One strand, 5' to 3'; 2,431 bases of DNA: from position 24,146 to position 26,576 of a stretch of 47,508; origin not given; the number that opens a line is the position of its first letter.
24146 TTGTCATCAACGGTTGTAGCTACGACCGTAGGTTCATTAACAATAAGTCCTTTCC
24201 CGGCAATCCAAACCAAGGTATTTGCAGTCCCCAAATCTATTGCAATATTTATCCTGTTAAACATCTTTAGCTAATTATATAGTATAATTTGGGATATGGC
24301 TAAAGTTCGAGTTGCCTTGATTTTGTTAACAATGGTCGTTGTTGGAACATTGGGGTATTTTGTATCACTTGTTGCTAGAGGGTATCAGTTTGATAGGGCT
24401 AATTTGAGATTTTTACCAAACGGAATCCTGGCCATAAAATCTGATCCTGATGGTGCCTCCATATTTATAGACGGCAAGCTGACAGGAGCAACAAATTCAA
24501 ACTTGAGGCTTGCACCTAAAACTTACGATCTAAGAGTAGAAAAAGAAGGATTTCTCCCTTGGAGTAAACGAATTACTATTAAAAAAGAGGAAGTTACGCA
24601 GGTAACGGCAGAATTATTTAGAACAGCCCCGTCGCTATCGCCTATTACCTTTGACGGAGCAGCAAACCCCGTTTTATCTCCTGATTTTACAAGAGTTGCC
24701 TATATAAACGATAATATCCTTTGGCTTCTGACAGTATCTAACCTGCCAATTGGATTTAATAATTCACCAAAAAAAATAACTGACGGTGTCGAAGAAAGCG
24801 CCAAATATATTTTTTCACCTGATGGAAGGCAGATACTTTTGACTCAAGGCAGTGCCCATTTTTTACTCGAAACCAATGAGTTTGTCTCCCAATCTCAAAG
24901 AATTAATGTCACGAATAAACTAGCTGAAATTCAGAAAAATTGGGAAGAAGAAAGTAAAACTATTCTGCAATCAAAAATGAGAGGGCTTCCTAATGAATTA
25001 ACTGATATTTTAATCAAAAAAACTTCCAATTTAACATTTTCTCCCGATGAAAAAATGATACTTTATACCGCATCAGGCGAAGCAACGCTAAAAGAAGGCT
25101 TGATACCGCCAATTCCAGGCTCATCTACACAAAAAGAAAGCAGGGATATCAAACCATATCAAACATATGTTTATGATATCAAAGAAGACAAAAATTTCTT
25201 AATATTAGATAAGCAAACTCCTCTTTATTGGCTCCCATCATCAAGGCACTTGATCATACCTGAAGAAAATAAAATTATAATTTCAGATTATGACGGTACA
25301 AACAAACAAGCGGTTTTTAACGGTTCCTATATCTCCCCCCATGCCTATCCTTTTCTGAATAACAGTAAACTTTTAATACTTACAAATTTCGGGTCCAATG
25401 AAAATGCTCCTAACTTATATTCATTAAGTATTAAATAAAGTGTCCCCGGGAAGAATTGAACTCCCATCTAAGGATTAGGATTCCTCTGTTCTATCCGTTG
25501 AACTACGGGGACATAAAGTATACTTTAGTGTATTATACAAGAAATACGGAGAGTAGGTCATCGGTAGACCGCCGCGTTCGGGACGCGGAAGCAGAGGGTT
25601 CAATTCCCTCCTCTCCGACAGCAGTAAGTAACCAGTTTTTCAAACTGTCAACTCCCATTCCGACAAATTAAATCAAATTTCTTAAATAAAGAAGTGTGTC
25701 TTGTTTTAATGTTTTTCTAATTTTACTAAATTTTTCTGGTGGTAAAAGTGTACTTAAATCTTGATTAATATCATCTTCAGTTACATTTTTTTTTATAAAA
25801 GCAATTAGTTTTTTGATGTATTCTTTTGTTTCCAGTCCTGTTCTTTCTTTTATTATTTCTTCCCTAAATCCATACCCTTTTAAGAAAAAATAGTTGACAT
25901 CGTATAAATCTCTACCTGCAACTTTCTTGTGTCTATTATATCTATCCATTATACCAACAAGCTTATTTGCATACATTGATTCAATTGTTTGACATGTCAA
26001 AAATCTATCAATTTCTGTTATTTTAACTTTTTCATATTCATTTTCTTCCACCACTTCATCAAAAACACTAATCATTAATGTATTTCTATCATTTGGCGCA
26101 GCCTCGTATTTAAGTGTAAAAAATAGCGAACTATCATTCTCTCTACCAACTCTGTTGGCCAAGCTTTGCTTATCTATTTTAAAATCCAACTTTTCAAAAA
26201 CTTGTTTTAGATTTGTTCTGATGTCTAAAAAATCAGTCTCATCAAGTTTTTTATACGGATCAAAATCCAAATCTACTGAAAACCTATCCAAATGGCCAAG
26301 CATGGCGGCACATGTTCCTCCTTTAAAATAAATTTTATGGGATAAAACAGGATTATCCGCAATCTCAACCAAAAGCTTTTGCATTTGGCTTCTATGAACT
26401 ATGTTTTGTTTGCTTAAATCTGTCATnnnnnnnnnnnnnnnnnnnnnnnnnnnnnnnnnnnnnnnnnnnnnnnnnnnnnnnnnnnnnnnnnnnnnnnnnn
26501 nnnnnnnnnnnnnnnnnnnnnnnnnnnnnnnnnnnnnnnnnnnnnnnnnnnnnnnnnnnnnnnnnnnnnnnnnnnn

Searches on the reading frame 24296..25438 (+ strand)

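Call 80: search_protein_families(library=pfam, proteins=[window:24296-25438:+], max_evalue=0.001)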
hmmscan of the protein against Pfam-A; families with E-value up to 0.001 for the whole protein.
window:24296-25438:+ (380 aa): 1 family
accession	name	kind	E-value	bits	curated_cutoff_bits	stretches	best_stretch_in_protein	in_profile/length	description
PF08308.17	PEGA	-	7.8e-18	64.6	20.8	1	43-108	2-68/71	PEGA domain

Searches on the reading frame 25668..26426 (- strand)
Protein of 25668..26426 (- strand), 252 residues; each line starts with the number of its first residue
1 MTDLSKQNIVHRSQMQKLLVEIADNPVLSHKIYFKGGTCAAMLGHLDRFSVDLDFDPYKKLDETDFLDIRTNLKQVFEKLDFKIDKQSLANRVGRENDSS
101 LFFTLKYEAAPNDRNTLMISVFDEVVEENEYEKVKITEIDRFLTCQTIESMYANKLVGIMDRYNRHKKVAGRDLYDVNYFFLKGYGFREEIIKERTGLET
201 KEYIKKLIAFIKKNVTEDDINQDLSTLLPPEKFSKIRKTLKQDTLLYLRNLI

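Call 80: search_protein_families(library=pfam, proteins=[window:25668-26426:-], max_evalue=0.001)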
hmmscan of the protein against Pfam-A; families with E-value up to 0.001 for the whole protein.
window:25668-26426:- (252 aa): 1 family
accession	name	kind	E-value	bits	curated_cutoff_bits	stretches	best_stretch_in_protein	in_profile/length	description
PF08843.17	AbiEii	-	1.1e-19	71.8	22.5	1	18-224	2-216/238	Nucleotidyl transferase AbiEii toxin, Type IV TA system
